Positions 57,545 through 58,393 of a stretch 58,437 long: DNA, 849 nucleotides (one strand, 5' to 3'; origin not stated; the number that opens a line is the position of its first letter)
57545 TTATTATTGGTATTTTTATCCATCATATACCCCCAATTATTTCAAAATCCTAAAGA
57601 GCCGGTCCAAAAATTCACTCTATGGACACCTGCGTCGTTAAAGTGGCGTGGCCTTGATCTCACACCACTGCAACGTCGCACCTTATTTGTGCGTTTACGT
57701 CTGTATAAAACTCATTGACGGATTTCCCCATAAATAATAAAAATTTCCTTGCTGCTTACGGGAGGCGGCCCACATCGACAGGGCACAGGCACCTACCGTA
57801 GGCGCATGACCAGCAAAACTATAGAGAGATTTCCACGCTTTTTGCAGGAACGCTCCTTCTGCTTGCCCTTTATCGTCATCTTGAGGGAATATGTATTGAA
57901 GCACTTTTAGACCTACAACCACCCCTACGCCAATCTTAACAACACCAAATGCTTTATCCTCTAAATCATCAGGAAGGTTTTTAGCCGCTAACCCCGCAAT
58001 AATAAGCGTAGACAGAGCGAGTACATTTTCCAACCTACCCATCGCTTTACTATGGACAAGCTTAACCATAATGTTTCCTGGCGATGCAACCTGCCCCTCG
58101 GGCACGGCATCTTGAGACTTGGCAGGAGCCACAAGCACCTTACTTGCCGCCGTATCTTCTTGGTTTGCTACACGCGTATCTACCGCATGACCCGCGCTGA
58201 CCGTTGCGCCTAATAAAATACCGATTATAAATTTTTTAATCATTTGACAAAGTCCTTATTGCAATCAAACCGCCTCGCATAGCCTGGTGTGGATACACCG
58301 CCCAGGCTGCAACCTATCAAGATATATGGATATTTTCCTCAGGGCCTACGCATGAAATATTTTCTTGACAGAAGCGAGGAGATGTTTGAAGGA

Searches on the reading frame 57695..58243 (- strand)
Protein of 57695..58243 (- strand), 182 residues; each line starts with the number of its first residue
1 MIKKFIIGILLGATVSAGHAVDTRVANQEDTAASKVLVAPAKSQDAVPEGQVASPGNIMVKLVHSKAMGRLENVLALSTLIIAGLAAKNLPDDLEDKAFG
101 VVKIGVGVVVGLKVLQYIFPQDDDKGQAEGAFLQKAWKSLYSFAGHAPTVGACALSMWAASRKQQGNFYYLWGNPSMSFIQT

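Call 51: find_encoding_contigs(protein=window:57695-58243:-, flank=10000, max_places=8)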
Protein window:57695-58243:- (182 aa): 7 contigs read that carry it; 7 places shown.
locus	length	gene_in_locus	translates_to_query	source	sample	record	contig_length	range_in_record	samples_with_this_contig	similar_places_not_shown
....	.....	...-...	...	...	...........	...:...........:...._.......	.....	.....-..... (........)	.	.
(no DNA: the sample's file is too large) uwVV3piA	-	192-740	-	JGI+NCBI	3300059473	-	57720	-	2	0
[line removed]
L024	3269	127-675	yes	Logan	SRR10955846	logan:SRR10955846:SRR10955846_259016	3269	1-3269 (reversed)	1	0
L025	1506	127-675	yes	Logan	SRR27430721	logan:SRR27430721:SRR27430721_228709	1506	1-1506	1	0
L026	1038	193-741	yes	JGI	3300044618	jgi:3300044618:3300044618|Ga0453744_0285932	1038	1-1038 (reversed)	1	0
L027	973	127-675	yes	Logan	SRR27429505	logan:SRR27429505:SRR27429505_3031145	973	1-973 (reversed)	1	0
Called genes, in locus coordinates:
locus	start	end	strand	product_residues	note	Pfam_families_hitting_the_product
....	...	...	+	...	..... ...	-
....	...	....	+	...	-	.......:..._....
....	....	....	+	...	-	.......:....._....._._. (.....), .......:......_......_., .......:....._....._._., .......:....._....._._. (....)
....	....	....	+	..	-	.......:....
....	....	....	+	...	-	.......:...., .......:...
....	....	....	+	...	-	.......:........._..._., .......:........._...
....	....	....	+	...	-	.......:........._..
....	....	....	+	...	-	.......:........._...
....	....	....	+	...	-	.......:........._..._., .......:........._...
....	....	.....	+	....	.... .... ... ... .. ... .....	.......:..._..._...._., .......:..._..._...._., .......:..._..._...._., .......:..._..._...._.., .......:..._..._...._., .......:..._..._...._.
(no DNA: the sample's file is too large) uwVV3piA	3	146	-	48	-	?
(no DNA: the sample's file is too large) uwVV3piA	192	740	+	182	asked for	-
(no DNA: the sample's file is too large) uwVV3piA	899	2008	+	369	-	PF00005:ABC_tran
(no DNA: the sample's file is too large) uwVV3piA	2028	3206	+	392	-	PF13579:Glyco_trans_4_4 (faint), PF00534:Glycos_transf_1, PF13692:Glyco_trans_1_4, PF13524:Glyco_trans_1_2 (weak)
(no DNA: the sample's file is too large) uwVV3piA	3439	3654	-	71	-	-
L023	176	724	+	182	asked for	-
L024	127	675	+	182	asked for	-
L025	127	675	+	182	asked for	-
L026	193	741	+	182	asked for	-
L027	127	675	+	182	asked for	-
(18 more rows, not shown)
